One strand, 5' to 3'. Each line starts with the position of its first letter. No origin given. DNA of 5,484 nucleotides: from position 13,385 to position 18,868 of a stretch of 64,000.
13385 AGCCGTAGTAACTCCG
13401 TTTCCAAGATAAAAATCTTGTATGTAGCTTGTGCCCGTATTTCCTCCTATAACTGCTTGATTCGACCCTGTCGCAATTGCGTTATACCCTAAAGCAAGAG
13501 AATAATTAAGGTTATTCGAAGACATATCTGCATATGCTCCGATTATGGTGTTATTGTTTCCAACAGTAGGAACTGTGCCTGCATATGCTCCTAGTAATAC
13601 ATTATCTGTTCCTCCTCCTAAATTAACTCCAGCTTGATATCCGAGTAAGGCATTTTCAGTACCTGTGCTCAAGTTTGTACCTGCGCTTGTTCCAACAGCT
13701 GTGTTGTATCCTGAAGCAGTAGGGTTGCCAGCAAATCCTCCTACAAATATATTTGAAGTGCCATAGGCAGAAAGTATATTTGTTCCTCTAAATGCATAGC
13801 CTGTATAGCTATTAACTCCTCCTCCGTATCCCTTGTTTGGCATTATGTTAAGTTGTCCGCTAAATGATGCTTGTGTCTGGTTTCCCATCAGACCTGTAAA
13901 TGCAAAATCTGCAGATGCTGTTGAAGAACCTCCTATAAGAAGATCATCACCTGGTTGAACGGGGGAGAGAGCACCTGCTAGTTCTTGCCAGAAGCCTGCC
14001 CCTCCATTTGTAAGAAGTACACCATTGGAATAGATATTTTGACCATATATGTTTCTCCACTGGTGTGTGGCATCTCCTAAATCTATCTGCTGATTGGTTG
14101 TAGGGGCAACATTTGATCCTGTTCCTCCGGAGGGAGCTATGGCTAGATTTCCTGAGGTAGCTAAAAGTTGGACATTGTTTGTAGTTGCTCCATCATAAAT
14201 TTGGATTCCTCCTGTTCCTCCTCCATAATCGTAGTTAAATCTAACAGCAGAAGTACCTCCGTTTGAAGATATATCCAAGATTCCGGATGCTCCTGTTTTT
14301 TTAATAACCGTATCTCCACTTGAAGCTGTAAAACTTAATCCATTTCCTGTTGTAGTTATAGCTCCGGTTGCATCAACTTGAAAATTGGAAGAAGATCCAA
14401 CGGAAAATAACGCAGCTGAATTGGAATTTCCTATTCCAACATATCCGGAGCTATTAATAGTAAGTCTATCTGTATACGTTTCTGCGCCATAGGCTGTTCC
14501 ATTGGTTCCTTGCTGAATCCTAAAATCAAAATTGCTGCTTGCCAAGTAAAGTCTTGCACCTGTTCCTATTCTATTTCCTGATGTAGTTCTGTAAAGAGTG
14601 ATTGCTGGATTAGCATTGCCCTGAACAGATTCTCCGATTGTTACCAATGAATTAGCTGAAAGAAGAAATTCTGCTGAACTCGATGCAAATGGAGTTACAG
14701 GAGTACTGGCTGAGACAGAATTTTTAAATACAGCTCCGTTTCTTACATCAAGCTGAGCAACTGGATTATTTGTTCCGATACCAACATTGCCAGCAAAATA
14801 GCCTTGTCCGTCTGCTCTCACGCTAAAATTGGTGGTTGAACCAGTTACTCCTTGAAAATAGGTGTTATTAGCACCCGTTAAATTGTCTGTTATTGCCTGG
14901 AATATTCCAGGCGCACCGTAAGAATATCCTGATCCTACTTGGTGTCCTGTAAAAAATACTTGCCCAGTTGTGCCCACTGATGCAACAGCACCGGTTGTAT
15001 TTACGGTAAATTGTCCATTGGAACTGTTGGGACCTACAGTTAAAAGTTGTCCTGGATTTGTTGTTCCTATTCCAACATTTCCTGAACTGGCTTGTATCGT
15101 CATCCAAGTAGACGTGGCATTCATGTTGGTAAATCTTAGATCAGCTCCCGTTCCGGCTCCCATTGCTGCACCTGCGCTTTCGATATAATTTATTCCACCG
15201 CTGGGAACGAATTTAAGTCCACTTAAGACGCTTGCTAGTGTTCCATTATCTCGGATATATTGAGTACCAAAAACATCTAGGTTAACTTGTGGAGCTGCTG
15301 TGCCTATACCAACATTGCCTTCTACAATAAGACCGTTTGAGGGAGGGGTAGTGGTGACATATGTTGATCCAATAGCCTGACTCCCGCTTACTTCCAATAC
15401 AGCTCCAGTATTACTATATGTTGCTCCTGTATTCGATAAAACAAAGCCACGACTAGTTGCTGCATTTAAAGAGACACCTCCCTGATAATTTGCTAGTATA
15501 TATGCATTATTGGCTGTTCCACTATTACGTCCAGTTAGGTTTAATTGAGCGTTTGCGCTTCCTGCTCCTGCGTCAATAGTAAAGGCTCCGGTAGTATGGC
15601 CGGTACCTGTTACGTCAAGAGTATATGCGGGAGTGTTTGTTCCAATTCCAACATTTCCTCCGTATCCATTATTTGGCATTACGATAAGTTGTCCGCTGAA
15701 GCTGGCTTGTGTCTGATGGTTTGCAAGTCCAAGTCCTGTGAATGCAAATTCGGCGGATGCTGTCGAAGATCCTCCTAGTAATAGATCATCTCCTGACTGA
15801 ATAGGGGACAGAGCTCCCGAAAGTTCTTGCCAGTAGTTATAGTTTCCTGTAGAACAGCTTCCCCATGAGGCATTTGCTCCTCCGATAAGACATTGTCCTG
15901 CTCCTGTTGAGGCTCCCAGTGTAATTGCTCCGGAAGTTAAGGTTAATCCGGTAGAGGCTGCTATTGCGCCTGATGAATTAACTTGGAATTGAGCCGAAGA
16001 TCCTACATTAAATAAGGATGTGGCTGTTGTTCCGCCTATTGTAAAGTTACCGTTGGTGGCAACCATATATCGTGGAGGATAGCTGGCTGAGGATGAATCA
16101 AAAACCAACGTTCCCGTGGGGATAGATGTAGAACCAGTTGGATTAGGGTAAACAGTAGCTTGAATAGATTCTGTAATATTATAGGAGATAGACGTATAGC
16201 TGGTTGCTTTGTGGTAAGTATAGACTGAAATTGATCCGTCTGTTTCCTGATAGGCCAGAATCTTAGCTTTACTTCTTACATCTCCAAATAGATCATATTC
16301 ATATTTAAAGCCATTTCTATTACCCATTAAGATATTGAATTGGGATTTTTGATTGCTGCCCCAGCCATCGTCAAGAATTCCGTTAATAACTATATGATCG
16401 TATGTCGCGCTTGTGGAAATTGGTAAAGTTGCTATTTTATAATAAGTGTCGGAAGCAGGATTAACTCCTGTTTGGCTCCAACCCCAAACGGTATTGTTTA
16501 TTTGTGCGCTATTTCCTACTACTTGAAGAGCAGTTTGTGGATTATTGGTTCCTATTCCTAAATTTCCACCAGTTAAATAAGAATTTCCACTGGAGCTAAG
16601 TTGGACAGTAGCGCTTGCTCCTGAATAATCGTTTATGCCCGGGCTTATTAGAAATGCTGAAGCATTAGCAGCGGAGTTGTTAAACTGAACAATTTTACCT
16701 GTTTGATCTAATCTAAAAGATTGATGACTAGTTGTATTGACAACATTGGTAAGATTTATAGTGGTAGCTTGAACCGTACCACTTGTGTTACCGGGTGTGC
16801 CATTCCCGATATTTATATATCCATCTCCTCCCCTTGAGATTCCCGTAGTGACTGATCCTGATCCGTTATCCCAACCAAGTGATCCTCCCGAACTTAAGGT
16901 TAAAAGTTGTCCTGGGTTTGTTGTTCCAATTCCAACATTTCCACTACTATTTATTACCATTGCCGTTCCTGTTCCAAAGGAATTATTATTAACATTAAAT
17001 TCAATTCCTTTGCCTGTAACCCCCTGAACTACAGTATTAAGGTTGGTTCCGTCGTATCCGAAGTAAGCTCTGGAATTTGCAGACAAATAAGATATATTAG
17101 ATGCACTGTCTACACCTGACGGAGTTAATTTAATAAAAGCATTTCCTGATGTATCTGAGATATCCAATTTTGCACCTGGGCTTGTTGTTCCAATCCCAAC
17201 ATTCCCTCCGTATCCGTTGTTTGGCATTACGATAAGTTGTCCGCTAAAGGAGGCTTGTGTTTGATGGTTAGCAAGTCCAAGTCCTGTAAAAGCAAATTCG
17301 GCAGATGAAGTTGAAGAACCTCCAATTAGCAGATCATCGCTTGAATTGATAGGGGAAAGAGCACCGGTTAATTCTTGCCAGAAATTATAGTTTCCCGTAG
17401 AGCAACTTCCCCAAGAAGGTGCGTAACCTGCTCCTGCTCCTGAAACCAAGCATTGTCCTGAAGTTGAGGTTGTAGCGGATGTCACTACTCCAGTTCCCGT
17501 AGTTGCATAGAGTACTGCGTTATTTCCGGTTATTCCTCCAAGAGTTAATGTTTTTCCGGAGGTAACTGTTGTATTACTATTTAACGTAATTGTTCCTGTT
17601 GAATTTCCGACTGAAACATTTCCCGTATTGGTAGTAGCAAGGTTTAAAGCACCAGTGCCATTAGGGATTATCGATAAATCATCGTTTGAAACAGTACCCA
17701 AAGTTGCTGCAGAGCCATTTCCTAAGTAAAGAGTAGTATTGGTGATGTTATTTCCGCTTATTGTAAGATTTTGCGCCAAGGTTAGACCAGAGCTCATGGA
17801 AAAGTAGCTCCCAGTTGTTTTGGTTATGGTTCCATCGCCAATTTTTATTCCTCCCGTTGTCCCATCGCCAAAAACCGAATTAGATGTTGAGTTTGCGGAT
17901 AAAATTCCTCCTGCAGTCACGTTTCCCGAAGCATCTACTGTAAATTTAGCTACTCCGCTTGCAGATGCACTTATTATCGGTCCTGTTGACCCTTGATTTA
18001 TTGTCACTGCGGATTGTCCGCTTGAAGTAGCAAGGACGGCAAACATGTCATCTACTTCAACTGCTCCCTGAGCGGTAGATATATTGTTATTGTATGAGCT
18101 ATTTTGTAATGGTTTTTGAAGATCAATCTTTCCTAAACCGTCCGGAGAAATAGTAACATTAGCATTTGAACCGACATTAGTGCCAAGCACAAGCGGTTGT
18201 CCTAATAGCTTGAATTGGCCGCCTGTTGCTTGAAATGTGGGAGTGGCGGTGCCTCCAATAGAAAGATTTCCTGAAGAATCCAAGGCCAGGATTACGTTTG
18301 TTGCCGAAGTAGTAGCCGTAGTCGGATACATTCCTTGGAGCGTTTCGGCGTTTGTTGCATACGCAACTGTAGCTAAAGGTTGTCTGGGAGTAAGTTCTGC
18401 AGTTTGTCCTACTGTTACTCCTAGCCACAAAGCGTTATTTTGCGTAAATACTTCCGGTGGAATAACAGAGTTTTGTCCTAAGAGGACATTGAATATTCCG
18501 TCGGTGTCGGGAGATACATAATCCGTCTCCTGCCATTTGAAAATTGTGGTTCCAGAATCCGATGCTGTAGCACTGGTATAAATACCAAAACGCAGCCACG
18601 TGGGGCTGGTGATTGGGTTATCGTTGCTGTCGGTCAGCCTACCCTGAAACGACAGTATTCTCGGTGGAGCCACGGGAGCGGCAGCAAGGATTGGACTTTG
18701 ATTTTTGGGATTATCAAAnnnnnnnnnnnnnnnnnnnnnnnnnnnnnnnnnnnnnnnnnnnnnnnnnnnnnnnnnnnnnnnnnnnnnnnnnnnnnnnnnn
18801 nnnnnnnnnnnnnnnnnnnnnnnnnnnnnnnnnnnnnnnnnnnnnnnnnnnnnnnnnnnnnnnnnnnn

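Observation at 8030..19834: Giant surface protein begins with two tandem phage-integrase core-binding (SAM-like) domains in the cytoplasm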

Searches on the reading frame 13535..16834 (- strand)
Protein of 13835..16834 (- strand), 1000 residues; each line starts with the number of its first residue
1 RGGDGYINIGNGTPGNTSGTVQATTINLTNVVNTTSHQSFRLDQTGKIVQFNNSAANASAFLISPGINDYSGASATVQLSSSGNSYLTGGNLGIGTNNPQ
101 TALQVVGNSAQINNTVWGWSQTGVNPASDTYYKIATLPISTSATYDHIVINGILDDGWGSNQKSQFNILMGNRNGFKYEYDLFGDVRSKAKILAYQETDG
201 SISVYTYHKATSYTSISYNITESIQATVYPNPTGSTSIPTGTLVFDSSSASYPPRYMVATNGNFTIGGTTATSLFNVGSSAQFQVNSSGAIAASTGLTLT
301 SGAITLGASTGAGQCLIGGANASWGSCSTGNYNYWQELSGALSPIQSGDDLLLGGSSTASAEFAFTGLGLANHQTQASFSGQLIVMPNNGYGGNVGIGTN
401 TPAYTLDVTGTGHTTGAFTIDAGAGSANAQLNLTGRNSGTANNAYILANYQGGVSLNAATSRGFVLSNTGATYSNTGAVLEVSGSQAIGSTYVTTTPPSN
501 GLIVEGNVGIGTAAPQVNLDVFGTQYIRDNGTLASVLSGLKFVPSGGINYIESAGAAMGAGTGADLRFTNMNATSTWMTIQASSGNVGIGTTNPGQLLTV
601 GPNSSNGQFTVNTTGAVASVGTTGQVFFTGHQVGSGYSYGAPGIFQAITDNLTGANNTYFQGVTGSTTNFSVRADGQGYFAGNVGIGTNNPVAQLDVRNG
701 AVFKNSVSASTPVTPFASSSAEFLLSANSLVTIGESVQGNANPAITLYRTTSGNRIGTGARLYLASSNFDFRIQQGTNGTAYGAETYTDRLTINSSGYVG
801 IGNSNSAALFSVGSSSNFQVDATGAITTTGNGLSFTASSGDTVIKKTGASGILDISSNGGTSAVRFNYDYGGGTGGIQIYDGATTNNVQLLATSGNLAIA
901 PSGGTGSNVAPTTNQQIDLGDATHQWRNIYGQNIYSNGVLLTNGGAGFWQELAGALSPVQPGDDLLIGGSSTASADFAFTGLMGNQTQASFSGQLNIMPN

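Call 23: search_protein_families(library=phrogs, proteins=[window:13835-16834:-], max_evalue=0.01)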
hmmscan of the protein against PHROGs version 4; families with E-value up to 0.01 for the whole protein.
window:13835-16834:- (1000 aa): 2 families
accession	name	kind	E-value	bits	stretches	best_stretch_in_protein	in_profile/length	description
phrog_9942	-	tail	4e-06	26.1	0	503-529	1108-1134/1178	tail fiber protein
phrog_18345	-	tail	2.8e-05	23.6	2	503-641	438-566/956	tail fiber protein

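Call 37: search_protein_families(library=pfam, proteins=[window:13535-16534:-], max_evalue=10)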
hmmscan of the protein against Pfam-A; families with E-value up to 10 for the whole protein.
window:13535-16534:- (1000 aa): 0 families

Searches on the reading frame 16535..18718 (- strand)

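Call 23: search_protein_families(library=phrogs, proteins=[window:16835-18718:-], max_evalue=0.01)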
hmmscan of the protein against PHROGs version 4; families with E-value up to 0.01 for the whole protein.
window:16835-18718:- (628 aa): 0 families

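Call 37: search_protein_families(library=pfam, proteins=[window:16535-18718:-], max_evalue=10)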
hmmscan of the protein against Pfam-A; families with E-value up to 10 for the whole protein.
window:16535-18718:- (728 aa): 1 family
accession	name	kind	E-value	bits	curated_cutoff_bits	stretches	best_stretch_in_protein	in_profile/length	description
PF08547.18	CIA30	-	0.029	14.9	24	1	453-525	8-70/157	Complex I intermediate-associated protein 30 (CIA30)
